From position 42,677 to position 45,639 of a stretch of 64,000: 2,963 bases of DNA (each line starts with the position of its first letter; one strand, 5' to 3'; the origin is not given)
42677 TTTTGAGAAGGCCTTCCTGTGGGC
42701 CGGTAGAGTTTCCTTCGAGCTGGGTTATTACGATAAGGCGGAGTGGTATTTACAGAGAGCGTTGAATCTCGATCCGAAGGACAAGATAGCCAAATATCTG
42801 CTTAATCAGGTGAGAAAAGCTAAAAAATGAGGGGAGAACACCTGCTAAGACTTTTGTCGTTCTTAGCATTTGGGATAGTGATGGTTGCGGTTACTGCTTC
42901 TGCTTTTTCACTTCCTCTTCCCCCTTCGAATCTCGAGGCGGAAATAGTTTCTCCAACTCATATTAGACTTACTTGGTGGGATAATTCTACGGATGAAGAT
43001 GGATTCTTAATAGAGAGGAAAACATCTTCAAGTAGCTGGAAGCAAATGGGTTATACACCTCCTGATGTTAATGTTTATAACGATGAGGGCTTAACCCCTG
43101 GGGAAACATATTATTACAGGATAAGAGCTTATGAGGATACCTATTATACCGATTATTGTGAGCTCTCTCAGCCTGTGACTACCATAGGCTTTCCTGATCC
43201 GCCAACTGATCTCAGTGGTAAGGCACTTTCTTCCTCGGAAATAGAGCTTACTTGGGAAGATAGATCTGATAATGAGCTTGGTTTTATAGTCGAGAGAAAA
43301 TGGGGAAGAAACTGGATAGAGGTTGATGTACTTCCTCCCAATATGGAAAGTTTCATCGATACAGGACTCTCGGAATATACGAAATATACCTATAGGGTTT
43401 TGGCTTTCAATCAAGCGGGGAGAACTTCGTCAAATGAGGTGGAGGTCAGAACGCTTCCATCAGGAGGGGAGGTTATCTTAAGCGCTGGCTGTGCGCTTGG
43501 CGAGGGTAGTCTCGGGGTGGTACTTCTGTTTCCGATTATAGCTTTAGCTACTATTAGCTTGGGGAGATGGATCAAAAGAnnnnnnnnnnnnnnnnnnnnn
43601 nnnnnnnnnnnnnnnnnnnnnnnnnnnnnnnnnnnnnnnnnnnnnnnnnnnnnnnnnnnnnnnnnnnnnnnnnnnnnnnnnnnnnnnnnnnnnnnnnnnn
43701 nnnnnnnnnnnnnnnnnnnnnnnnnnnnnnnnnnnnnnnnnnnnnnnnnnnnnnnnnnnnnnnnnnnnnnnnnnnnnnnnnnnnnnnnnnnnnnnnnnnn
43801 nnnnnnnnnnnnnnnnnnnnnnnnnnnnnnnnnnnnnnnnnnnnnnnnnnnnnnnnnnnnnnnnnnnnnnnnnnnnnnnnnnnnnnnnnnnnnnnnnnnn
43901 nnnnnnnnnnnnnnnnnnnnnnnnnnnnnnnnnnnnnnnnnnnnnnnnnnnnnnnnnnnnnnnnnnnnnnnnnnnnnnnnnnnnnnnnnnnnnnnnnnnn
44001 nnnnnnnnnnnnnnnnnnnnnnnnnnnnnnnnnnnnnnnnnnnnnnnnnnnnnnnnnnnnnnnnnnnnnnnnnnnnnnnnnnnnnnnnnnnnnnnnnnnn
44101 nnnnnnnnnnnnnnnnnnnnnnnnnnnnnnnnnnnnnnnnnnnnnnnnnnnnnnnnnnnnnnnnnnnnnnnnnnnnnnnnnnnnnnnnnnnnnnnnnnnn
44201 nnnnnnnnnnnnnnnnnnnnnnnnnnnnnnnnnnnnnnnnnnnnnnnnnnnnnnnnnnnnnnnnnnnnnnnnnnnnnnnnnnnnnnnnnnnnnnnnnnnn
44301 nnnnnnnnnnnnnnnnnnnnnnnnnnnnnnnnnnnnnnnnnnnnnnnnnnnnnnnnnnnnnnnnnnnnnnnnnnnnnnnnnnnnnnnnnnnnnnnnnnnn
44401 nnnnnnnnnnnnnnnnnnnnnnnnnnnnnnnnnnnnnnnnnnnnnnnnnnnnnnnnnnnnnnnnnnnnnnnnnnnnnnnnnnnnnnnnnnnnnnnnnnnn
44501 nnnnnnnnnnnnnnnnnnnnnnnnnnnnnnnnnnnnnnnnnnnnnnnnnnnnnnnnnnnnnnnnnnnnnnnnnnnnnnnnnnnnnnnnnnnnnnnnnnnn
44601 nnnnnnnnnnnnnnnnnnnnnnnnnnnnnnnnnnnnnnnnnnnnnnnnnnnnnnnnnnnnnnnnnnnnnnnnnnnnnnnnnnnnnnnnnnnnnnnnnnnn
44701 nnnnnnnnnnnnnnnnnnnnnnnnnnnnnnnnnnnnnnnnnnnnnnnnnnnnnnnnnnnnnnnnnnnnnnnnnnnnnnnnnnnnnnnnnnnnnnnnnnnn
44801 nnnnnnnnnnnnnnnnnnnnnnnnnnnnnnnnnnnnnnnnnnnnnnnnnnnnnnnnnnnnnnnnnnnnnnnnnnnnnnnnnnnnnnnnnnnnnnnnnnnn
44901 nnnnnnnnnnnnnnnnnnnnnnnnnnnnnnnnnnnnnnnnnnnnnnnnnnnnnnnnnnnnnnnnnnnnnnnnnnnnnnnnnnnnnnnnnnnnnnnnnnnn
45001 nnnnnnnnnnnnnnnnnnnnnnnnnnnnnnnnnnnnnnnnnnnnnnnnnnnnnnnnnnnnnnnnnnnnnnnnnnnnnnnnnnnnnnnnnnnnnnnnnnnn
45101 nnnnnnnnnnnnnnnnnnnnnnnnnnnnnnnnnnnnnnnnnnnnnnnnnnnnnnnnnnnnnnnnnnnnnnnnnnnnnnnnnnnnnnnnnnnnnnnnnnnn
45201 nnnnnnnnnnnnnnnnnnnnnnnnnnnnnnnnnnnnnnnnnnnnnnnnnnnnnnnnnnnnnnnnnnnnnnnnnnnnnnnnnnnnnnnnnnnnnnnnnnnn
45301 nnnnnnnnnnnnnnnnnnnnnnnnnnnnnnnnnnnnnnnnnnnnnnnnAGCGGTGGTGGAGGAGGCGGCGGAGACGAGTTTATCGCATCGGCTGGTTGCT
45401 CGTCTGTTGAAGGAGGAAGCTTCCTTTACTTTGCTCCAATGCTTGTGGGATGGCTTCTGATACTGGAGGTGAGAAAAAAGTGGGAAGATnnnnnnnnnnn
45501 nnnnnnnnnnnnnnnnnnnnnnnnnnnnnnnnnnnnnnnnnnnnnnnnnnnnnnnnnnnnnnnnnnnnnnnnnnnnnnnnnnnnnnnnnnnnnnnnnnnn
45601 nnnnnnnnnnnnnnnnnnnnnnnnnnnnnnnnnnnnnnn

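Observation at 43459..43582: Shared Cys-containing tripartite C-terminal tail on two adjacent proteins (candidate sorting signal)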

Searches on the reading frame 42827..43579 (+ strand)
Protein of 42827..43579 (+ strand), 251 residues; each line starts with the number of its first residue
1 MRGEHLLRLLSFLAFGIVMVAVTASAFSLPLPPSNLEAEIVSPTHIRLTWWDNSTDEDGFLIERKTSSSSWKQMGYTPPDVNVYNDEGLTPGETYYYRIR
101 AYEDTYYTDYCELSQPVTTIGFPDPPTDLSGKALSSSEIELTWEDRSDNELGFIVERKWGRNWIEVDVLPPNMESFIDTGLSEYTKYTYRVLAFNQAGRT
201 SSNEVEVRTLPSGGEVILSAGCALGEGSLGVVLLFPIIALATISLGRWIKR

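Call 3: search_protein_families(library=ncbifam, proteins=[window:42827-43579:+], max_evalue=10)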
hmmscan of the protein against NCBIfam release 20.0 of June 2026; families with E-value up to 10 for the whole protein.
window:42827-43579:+ (251 aa): 2 families
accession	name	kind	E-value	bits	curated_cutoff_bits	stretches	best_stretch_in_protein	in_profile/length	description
NF041611.1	exoglucan_CbhB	equivalog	1.1e-07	30.3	1950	1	27-204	703-879/997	exoglucanase CbhB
NF033597.1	denti_PrcA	equivalog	0.35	9.1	200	1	178-212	366-400/611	dentilisin complex subunit PrcA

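Call 4: search_protein_families(library=pfam, proteins=[window:42827-43579:+], max_evalue=0.01)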
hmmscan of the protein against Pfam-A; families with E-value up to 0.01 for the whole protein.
window:42827-43579:+ (251 aa): 3 families
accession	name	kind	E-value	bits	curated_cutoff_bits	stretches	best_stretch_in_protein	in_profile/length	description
PF00041.27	fn3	-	1.1e-15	58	25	2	124-206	1-82/84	Fibronectin type III domain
PF25059.1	FN3_DSCAM-DSCAML_C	-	1.5e-07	32.1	39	1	160-217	32-87/89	DSCAM/DSCAML C-terminal Fn3-like domain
PF16656.11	Pur_ac_phosph_N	-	0.00025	22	30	0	42-104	10-83/93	Purple acid Phosphatase, N-terminal domain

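Call 6: find_encoding_contigs(protein=window:42827-43579:+, flank=10000, max_places=6)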
Protein window:42827-43579:+ (251 aa): no gene with exactly this product is on record in the collection.

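Call 8: find_homologous_proteins(query=window:42827-43579:+, max_evalue=0.001)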
Query window:42827-43579:+ (251 aa): 17 proteins with E <= 0.001 among 1083 candidates.
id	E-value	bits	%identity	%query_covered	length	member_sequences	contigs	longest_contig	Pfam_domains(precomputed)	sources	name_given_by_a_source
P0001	3.1e-164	563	99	100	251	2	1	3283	PF25059.2,PF00041.28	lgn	-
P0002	1.8e-124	433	76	96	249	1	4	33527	PF25059.2,PF00041.28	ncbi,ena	-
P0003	4.0e-118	412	75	95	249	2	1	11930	PF00041.28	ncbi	-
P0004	2.2e-105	370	69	86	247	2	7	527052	PF25059.2,PF00041.28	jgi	-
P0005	2.6e-99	350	64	95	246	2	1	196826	PF25059.2,PF00041.28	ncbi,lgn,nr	ncbi:MAG: fibronectin type III domain-containing protein [Synergistetes bacterium]|nr:fibronectin ty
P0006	1.6e-97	344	61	95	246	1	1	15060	PF25059.2,PF00041.28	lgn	-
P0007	3.9e-97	343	64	98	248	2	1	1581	PF00041.28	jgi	-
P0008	4.9e-95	336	63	89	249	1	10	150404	PF25059.2,PF00041.28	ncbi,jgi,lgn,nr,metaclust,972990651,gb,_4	ncbi:MAG: fibronectin type III domain-containing protein [Synergistetes bacterium]|nr:MAG: Uncharact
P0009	3.2e-93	330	65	80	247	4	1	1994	PF25059.2,PF00041.28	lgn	-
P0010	1.9e-51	193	42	73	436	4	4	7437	PF21605.4,PF25059.2,PF21200.3,PF23376.2,PF25788.3,PF24489.2,PF00041.28,PF07833.17,PF16656.12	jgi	jgi:transcriptional regulator CtsR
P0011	2.4e-29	121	36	79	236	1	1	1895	PF25059.2,PF00041.28,PF16656.12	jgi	jgi:hypothetical protein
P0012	7.2e-12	64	45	38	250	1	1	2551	PF00041.28,PF07833.17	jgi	jgi:hypothetical protein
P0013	3.3e-11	62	43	33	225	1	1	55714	PF00041.28,PF07833.17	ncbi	-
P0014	2.9e-8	52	23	70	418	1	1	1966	PF25833.1,PF00041.28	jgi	jgi:fibronectin type 3 domain-containing protein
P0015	1.5e-7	50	39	29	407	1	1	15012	PF00404.25,PF00041.28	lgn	-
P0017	1.3e-6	46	40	37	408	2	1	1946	PF00754.32,PF22633.4,PF00041.28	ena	-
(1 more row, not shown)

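Call 16: find_encoding_contigs(protein=P0004, flank=10000, max_places=2)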
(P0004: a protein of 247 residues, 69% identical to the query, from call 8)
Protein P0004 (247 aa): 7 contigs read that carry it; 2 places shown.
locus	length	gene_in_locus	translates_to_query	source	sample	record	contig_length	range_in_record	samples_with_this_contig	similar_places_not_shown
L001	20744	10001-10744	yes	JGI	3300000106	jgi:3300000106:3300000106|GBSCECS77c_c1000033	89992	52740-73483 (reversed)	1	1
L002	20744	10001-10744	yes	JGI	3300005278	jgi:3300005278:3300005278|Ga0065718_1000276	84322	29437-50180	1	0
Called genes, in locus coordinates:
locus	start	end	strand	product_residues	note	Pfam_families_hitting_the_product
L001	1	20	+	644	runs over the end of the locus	PF01209:Ubie_methyltran, PF13489:Methyltransf_23, PF08241:Methyltransf_11, PF08242:Methyltransf_12, PF13649:Methyltransf_25, PF13847:Methyltransf_31, PF07478:Dala_Dala_lig_C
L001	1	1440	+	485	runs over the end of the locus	PF00083:Sugar_tr, PF07690:MFS_1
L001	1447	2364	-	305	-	PF01545:Cation_efflux, PF16916:ZT_dimer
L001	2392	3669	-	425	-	PF01964:ThiC_Rad_SAM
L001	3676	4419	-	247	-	PF01946:Thi4, PF03486:HI0933_like (weak), PF07992:Pyr_redox_2 (weak), PF00890:FAD_binding_2 (faint), PF01266:DAO (weak), PF12831:FAD_oxidored (weak), PF13450:NAD_binding_8, PF13454:NAD_binding_9 (faint)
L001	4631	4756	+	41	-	-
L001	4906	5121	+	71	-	PF00682:HMGL-like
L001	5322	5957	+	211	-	PF00682:HMGL-like, PF22617:HCS_D2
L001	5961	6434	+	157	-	PF01980:TrmO_N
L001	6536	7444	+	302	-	PF00892:EamA, PF16913:PUNUT (weak), PF00892:EamA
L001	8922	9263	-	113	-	PF01258:zf-dskA_traR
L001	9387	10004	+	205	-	PF12895:ANAPC3 (weak), PF23558:TPR_P4H (faint), PF14863:Alkyl_sulf_dimr (faint), PF21033:RMD1-3 (faint), PF14559:TPR_19, PF13432:TPR_16 (weak), PF13414:TPR_11 (weak), PF14559:TPR_19 (weak), +11 more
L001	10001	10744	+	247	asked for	PF00041:fn3 (weak), PF25059:FN3_DSCAM-DSCAML_C (faint), PF00041:fn3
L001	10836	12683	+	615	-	PF03415:Peptidase_C11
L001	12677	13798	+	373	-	PF03415:Peptidase_C11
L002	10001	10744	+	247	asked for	PF00041:fn3 (weak), PF25059:FN3_DSCAM-DSCAML_C (faint), PF00041:fn3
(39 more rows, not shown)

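Call 17: find_encoding_contigs(protein=P0005, flank=10000, max_places=2)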
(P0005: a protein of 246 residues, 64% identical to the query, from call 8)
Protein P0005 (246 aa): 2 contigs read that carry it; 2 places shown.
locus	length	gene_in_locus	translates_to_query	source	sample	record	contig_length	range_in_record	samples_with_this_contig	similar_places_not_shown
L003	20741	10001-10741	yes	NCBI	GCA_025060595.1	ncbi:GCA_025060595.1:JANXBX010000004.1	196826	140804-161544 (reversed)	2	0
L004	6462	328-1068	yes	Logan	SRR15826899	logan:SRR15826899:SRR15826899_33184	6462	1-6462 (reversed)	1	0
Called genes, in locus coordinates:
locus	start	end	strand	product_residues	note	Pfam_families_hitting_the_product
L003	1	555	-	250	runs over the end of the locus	PF01946:Thi4, PF03486:HI0933_like (weak), PF07992:Pyr_redox_2 (weak), PF00890:FAD_binding_2 (faint), PF01266:DAO (weak), PF12831:FAD_oxidored, PF13450:NAD_binding_8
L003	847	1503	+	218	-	PF00392:GntR, PF07729:FCD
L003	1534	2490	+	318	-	PF16868:NMT1_3, PF09084:NMT1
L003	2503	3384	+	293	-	PF19799:DUF6282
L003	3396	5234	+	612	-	PF06808:DctM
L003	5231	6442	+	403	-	PF00682:HMGL-like, PF22617:HCS_D2 (weak)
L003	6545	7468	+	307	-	PF00892:EamA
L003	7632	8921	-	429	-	PF00749:tRNA-synt_1c, PF19269:Anticodon_2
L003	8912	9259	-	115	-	PF01258:zf-dskA_traR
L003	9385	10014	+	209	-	PF17004:SRP_TPR_like (faint), PF23558:TPR_P4H (faint), PF14559:TPR_19, PF13431:TPR_17 (weak), PF12895:ANAPC3 (weak), PF13414:TPR_11 (weak), PF13432:TPR_16 (weak), PF14559:TPR_19 (weak), +10 more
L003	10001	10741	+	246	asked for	PF00041:fn3 (weak), PF25059:FN3_DSCAM-DSCAML_C (faint), PF00041:fn3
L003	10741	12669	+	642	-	PF03415:Peptidase_C11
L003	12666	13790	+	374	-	PF03415:Peptidase_C11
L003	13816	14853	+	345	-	PF03447:NAD_binding_3 (weak), PF00742:Homoserine_dh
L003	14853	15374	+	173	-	PF03266:NTPase_1, PF13401:AAA_22 (faint)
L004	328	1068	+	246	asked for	PF00041:fn3 (weak), PF25059:FN3_DSCAM-DSCAML_C (faint), PF00041:fn3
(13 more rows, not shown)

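Call 40: find_related_loci(query=A5, collection=genome_contigs, flank=10000)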
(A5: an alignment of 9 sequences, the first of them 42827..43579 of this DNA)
Query A5 (251 aa) in genome_contigs; peptide patterns used: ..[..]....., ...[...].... (x = any residue, [..] = any of these).
137 stretches matched a pattern; 70 encode a relative of the query (tblastn E <= 1e-3); 70 distinct loci.
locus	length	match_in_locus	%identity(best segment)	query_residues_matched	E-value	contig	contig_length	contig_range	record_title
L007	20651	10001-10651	69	12-228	2e-104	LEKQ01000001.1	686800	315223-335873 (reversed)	MAG: bacterium GBS-1 isolate GBS-1 2615921476, whole genome shotgun sequence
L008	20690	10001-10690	63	16-238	5e-97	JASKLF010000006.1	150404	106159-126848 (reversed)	MAG: bacterium isolate DJKA70_ANT-KO_bin.39 scaffold_6, whole genome shotgun sequence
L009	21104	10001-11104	39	4-209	2e-36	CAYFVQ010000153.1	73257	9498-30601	MAG TPA_asm: uncultured Eubacteriales bacterium isolate ERP108616_co1_206 genome assembly, contig: k119_1025384, whole g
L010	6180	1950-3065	37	28-219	8e-35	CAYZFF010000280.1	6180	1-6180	MAG TPA_asm: uncultured Cytophagia bacterium isolate SRP173033_co1_156 genome assembly, contig: NODE_34175_length_6180_c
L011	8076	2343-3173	38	27-225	8e-34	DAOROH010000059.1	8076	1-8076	MAG TPA_asm: Fervidobacterium sp. isolate AMR_MDS_5426 NODE_1637_length_8076_cov_16.156714, whole genome shotgun sequenc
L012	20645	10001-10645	34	7-216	1e-33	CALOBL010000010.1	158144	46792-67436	MAG: Candidatus Cloacimonadaceae bacterium isolate HOU_bin.0152 genome assembly, contig: contig_32842, whole genome shot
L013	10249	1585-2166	39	3-224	4e-33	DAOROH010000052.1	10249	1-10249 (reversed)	MAG TPA_asm: Fervidobacterium sp. isolate AMR_MDS_5426 NODE_1255_length_10249_cov_17.187169, whole genome shotgun sequen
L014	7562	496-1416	35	11-216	2e-30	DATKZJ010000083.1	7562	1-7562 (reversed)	MAG TPA_asm: Spirochaetota bacterium isolate SMAG_U14242 k141_4392643, whole genome shotgun sequence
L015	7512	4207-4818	35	5-211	3e-30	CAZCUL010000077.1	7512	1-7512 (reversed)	MAG TPA_asm: uncultured Verrucomicrobiota bacterium isolate binchicken_co31_436 genome assembly, contig: k141_216172, wh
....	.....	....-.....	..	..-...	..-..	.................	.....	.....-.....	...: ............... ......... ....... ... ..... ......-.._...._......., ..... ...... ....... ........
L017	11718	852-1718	31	5-211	3e-25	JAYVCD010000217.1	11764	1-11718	MAG: Archangiaceae bacterium isolate GL30_UP_concoct_163 GL30_UP_concoct_163_216, whole genome shotgun sequence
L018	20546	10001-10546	35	28-194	1e-24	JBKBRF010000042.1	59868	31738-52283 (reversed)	MAG: Armatimonadota bacterium isolate 21I_069.bin.27 NODE_489_length_59868_cov_14.848997, whole genome shotgun sequence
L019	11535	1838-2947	32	4-212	2e-22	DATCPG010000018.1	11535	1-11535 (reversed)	MAG TPA_asm: Gemmatimonadaceae bacterium isolate SMAG_U7221 k141_125865, whole genome shotgun sequence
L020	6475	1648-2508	36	1-217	5e-22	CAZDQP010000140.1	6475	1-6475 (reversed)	MAG TPA_asm: uncultured Pirellulales bacterium isolate SRP323688_co1_236 genome assembly, contig: NODE_16693_length_6475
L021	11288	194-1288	35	14-208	5e-22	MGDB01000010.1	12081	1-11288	MAG: Candidatus Schekmanbacteria bacterium GWA2_38_11 gwa2_scaffold_11024, whole genome shotgun sequence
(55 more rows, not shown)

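Call 49: find_encoding_contigs(protein=P0002, flank=10000, max_places=3)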
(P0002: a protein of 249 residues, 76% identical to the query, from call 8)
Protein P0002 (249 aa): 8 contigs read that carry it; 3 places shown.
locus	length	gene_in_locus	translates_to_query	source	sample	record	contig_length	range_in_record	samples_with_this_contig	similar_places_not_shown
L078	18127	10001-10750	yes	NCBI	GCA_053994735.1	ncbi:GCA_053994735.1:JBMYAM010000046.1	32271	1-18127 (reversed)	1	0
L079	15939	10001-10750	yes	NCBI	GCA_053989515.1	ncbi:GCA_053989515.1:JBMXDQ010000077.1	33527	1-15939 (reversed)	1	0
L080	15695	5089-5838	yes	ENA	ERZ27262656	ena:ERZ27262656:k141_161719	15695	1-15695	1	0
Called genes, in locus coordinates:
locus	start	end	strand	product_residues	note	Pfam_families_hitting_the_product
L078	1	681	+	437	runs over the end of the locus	-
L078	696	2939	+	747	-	-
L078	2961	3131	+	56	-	-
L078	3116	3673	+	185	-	-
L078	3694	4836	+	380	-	-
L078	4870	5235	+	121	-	-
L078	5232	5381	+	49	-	-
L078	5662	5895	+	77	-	-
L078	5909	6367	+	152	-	PF08291:Peptidase_M15_3, PF05951:Peptidase_M15_2 (weak)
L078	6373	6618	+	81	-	-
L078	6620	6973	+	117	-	PF17675:APG6_N (weak)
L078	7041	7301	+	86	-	-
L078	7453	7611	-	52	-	-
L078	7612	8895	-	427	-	PF00749:tRNA-synt_1c, PF19269:Anticodon_2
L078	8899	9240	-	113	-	PF01258:zf-dskA_traR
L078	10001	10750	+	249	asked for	PF00041:fn3 (weak), PF25059:FN3_DSCAM-DSCAML_C (faint), PF00041:fn3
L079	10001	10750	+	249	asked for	PF00041:fn3 (weak), PF25059:FN3_DSCAM-DSCAML_C (faint), PF00041:fn3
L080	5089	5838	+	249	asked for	PF00041:fn3 (weak), PF25059:FN3_DSCAM-DSCAML_C (faint), PF00041:fn3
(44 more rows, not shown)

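Call 59: predict_structure(alignment_id=A5)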
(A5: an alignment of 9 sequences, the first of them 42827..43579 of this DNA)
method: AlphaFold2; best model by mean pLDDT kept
length: 251 residues; sequences in the alignment: 9
mean_pLDDT: 84.6   pTM: 0.60
mean pLDDT of the five models: 84.6, 83.9, 83.7, 82.6, 74.4
residues with pLDDT >= 90: 157; 70-90: 42; 50-70: 30; < 50: 22
segments of 3 or more residues with pLDDT < 50: 215-231, 248-251
pLDDT, mean of each block of 10 residues (from residue 1): 80 86 65 91 94 80 96 93 94 96 91 95 94 96 92 96 97 95 96 95 96 53 40 55 54 44
secondary structure, 60 per line:
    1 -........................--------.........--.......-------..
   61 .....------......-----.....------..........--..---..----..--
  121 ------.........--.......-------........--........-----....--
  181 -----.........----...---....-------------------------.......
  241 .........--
elements in order: H2-25 E34-42 E45-51 E59-65 E72-77 E83-87 E94-103 E127-135 E138-144 E152-159 E162-169 E175-178 E186-194 E199-201 E205-208 H234-249

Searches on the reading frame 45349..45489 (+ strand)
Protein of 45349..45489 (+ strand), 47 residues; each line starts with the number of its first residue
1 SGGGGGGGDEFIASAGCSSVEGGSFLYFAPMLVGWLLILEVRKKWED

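Call 3: search_protein_families(library=ncbifam, proteins=[window:45349-45489:+], max_evalue=10)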
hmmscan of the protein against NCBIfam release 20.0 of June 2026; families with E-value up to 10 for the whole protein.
seq(47 aa): 0 families

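Call 24: search_protein_representatives(alignment_id=A2)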
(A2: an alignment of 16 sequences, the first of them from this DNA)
Query: 16 sequences, 36 profile positions. Proteins with E-value up to 0.001 (for the whole library): 3; up to 1e-10: 0; up to 1e-30: 0. The best 3 are listed.
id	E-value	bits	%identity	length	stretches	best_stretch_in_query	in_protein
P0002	1.2e-10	57.3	-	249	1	1-35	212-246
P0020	8.3e-07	45.0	-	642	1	1-35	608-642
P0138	7.1e-06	42.0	-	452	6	6-29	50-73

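Call 30: find_homologous_proteins(query=A3, max_evalue=10)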
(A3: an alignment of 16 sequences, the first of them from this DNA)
Query A3 (16 sequences): 379 candidates shared short words with the query, none scored E <= 10.

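Call 41: search_protein_families(library=ncbifam, alignment_id=A3, max_evalue=10)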
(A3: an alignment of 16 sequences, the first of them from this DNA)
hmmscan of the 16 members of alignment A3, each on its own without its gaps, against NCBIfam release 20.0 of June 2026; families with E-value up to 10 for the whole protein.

A. member 1, seq(42 aa): 0 families

B. families by the number of members that match (of 16 scanned): 7 families
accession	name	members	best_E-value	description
NF033191.4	JDVT-CTERM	9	2e-06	JDVT-CTERM domain-containing protein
TIGR03901.2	MYXO-CTERM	3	0.031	MYXO-CTERM sorting domain-containing protein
TIGR04564.1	Synergist_CTERM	2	0.024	Synerg-CTERM sorting domain-containing protein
TIGR03382.1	GC_trans_RRR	1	0.0076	MYXO-CTERM sorting domain-containing protein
NF041894.1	MXAN_6652_fam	1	0.068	MXAN_6652 family MXYO-CTERM-anchored protein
NF045522.1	MXAN_2561_fam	1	0.42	MXAN_2561 family MXYO-CTERM-anchored protein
TIGR03501.1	GlyGly_CTERM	1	0.59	GlyGly-CTERM sorting domain-containing protein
